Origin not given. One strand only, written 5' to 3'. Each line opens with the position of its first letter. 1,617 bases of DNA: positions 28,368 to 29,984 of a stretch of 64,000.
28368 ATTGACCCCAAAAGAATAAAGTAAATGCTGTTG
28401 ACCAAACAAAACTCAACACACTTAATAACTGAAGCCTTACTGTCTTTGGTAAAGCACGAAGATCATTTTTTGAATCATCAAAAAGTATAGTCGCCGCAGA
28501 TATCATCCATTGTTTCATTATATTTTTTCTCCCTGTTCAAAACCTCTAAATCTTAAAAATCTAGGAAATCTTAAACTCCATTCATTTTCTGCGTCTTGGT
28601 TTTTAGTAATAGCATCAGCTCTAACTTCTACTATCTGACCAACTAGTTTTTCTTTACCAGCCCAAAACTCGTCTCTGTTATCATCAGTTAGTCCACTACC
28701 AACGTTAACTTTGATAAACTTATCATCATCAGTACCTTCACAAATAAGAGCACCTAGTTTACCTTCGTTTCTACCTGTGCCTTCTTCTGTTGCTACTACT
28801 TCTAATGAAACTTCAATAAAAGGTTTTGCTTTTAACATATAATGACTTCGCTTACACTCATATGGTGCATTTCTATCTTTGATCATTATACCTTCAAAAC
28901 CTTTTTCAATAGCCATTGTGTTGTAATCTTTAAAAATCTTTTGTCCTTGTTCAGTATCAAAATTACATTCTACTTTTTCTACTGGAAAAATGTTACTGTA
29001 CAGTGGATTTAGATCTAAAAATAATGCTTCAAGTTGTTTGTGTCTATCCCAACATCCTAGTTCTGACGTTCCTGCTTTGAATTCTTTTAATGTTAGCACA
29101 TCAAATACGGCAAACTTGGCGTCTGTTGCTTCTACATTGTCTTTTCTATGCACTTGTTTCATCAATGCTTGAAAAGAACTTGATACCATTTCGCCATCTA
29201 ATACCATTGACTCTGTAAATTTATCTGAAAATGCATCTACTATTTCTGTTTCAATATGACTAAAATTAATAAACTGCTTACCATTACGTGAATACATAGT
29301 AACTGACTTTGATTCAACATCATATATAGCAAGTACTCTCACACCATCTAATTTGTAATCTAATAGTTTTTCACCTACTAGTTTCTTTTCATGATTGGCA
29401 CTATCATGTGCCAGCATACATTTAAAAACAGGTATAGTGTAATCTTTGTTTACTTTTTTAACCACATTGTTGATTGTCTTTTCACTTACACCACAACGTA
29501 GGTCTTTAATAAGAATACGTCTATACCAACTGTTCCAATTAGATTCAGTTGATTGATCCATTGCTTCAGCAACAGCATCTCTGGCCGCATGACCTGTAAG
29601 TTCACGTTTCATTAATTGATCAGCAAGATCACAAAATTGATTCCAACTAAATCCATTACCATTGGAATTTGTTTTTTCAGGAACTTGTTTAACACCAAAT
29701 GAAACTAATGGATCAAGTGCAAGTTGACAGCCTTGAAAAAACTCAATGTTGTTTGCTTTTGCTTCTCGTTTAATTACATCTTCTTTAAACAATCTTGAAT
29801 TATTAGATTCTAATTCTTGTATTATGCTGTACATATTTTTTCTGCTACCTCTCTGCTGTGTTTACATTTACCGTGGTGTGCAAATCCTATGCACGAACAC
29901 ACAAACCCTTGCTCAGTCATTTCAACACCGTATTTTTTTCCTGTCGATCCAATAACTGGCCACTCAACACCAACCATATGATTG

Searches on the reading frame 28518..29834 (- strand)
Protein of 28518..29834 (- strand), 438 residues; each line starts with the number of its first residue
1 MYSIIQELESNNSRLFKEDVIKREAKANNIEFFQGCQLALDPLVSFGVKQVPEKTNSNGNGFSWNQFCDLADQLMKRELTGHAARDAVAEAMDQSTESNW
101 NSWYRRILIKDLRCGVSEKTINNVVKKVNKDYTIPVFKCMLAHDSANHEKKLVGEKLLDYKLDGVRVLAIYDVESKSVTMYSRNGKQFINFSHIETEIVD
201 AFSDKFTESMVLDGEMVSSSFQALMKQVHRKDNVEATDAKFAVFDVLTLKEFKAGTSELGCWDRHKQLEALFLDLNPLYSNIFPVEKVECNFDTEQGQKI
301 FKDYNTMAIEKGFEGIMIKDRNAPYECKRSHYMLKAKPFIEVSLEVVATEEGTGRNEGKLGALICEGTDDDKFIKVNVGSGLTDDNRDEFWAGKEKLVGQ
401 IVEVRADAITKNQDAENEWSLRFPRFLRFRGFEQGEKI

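Call 23: search_protein_families(library=pfam, proteins=[window:28518-29834:-], max_evalue=0.001)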
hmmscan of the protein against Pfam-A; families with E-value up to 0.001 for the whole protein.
window:28518-29834:- (438 aa): 4 families
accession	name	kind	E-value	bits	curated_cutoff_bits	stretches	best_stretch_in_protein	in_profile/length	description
PF01068.26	DNA_ligase_A_M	-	1.4e-20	74.3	26.2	1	140-337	2-204/204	ATP dependent DNA ligase domain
PF14743.12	DNA_ligase_OB_2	-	4.4e-13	49.5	28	1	351-430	1-66/66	DNA ligase OB-like domain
PF04679.21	DNA_ligase_A_C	-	8.7e-05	23.3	27.5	0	401-430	68-91/94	ATP dependent DNA ligase C terminal region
PF01331.24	mRNA_cap_enzyme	-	0.00057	20.2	29.6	0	160-337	22-194/194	mRNA capping enzyme, catalytic domain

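Call 24: search_protein_families(library=phrogs, proteins=[window:28518-29834:-], max_evalue=0.001)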
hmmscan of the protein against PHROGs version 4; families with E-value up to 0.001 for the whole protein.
window:28518-29834:- (438 aa): 2 families
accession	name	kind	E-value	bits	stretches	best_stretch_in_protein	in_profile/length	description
phrog_114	-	DNA, RNA and nucleotide metabolism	1.6e-100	338.5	1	1-431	91-499/634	ATP-dependent DNA ligase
phrog_21758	-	unknown function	0.00015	23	1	21-89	21-90/117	-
